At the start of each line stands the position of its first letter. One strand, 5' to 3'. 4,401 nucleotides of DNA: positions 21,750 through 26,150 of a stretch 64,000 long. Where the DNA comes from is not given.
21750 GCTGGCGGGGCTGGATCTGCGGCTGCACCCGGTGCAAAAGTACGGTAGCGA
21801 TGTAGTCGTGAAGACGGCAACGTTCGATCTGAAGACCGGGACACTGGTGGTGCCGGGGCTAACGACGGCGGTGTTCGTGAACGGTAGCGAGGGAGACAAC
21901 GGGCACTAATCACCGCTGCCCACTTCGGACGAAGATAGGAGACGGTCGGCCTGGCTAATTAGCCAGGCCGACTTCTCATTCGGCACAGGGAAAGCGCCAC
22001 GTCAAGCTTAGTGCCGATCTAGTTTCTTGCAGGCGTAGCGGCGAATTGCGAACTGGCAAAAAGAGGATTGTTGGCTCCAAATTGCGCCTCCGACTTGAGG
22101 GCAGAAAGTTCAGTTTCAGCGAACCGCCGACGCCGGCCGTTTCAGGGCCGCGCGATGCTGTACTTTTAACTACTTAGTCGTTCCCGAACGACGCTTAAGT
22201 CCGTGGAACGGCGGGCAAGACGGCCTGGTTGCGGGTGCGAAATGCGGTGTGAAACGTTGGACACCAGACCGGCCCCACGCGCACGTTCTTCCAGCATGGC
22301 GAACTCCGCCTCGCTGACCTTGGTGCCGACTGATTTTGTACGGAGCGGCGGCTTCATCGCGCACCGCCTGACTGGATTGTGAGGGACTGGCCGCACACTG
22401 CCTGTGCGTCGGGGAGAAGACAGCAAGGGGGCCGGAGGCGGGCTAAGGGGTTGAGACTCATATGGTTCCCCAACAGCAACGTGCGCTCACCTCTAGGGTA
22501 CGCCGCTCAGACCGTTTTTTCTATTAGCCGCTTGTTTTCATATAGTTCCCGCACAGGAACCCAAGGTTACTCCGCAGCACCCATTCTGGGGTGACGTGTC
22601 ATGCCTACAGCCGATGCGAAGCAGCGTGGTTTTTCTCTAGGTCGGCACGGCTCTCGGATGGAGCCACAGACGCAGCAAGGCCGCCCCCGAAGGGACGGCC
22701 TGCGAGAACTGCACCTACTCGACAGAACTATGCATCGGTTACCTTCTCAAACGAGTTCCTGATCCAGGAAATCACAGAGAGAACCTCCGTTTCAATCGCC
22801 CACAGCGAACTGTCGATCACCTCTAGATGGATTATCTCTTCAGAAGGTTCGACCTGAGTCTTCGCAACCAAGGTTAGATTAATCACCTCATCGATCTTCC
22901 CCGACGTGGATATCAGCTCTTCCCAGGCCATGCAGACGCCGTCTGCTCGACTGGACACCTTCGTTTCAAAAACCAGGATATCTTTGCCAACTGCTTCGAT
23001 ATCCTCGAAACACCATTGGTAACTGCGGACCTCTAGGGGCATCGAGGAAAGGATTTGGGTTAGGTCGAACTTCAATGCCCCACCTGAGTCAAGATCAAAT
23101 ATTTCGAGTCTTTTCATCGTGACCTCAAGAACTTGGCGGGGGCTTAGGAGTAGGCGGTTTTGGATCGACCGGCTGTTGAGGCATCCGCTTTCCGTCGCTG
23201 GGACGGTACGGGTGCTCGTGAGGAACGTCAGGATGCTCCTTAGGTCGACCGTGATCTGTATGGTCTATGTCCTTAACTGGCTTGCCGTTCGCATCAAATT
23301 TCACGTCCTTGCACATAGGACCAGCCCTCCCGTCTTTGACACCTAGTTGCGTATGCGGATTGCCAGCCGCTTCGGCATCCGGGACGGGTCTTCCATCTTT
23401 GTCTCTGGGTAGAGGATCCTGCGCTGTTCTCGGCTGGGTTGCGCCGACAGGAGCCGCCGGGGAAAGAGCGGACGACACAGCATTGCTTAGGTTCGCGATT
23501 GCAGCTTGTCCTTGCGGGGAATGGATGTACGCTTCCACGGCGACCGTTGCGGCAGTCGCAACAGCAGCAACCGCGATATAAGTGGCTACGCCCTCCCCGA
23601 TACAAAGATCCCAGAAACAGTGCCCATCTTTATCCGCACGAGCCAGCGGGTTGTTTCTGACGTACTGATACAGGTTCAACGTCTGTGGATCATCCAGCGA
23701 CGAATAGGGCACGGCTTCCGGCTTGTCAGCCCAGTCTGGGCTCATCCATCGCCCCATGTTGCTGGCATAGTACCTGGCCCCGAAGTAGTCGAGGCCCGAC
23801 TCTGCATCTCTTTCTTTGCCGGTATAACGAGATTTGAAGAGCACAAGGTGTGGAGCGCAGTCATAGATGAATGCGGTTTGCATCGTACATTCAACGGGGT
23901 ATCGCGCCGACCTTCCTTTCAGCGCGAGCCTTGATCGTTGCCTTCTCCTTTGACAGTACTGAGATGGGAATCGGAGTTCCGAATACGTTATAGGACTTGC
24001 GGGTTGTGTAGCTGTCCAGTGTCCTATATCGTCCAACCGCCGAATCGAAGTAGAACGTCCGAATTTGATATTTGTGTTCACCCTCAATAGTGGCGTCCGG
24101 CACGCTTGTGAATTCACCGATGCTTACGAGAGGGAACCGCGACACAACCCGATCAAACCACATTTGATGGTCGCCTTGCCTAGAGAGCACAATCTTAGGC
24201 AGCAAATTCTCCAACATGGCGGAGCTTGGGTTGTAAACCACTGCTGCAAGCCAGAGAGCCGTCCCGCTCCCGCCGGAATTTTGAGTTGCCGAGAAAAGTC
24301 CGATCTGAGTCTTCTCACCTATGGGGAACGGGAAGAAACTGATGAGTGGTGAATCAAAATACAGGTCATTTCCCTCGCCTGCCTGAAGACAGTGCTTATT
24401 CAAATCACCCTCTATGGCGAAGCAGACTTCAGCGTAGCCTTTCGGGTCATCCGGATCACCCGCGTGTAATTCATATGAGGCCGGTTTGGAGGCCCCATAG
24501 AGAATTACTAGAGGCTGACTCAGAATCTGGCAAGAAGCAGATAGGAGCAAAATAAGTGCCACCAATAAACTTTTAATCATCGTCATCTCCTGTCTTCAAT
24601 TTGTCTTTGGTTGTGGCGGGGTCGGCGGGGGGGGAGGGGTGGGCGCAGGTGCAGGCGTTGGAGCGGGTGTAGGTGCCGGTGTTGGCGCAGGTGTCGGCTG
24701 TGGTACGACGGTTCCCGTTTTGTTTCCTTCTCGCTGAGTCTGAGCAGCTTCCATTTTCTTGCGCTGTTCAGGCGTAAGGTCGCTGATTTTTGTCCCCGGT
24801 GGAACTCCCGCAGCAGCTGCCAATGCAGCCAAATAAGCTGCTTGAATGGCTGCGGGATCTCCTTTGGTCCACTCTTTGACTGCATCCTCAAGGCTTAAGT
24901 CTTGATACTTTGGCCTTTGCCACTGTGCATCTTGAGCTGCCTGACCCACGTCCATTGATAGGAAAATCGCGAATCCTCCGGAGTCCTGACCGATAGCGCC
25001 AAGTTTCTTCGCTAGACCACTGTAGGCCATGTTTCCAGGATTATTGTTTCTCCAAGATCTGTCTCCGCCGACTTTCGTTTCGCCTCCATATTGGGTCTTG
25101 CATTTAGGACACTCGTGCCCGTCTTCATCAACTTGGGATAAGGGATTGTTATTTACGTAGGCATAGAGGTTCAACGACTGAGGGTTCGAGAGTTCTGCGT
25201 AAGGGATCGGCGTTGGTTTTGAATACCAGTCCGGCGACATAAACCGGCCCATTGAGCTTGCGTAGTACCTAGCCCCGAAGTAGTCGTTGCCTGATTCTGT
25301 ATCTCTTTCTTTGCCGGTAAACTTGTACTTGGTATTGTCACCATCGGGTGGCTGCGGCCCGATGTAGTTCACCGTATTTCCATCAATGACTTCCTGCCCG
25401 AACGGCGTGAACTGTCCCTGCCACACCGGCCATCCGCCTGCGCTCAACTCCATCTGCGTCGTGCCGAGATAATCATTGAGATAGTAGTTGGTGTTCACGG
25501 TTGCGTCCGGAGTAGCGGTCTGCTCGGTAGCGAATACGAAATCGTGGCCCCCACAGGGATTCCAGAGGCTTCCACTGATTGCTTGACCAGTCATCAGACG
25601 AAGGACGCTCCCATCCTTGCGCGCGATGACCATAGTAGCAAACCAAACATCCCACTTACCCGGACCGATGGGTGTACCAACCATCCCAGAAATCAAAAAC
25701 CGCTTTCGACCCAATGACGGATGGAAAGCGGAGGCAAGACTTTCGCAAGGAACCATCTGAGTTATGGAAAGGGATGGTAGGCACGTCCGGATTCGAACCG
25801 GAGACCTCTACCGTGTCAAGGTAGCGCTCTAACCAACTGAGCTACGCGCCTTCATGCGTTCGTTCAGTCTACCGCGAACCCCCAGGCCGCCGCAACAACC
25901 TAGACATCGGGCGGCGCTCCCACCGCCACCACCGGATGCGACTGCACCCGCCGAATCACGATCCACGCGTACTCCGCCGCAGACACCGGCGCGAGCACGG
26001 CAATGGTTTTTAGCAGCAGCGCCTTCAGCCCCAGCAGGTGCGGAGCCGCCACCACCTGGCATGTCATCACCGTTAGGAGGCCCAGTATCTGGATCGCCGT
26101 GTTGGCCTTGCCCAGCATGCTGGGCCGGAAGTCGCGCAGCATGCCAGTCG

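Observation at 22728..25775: Array of two orphan RHS toxin-tip/immunity cassettes abutting tRNA-Val, with no full-length rhs gene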

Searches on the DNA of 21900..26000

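Call 97: search_rna_families(source=window, start=21900, end=26000, threshold=evalue, max_evalue=1)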
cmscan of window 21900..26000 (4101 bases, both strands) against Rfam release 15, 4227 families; matches with E-value up to 1: 2.
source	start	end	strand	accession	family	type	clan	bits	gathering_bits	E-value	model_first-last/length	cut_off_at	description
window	25778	25851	-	RF00005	tRNA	Gene; tRNA;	CL00001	70.4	29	1.5e-14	1-71/71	no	tRNA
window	25723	25810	+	RF03066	COG3610-DE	Gene; sRNA;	-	24.5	73.5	0.21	1-116/116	no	COG3610-DE RNA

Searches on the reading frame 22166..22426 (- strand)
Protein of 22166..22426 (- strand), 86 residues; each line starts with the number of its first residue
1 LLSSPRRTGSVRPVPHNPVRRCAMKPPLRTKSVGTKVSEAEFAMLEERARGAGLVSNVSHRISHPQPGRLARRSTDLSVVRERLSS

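Call 23: search_protein_families(library=phrogs, proteins=[window:22166-22426:-], max_evalue=0.01)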
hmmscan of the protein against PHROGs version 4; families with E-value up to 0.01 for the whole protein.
window:22166-22426:- (86 aa): 0 families

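Call 24: search_protein_families(library=pfam, proteins=[window:22166-22426:-], max_evalue=0.1)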
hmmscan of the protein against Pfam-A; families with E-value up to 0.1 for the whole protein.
window:22166-22426:- (86 aa): 1 family
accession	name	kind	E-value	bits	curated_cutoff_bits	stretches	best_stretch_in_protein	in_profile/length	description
PF21983.2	NikA-like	-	0.062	13.9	27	0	29-54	3-28/72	Mobilization protein NikA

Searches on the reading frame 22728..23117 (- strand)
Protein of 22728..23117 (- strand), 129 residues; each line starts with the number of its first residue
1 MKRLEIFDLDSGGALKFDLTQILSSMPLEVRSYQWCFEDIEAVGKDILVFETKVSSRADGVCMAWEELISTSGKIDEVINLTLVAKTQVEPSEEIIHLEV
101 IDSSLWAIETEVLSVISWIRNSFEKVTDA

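Call 4: search_protein_families(library=pfam, proteins=[window:22728-23117:-], max_evalue=0.1)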
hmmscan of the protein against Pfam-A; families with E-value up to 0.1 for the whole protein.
window:22728-23117:- (129 aa): 0 families

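Call 5: search_protein_families(library=ncbifam, proteins=[window:22728-23117:-], max_evalue=0.1)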
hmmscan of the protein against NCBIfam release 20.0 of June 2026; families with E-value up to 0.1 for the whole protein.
window:22728-23117:- (129 aa): 1 family
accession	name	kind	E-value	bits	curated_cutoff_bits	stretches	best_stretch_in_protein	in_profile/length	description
NF011275.0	PRK14682.1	equivalog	0.027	14.8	203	1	1-123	1-114/117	hypothetical protein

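Call 23: search_protein_families(library=phrogs, proteins=[window:22728-23117:-], max_evalue=0.01)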
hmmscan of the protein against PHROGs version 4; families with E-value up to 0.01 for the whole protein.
window:22728-23117:- (129 aa): 0 families

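Call 106: search_solved_structures(query=window:22731-23117:-, max_evalue=1)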
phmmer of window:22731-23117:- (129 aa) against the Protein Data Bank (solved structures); distinct sequences matched with E-value up to 1: 0.
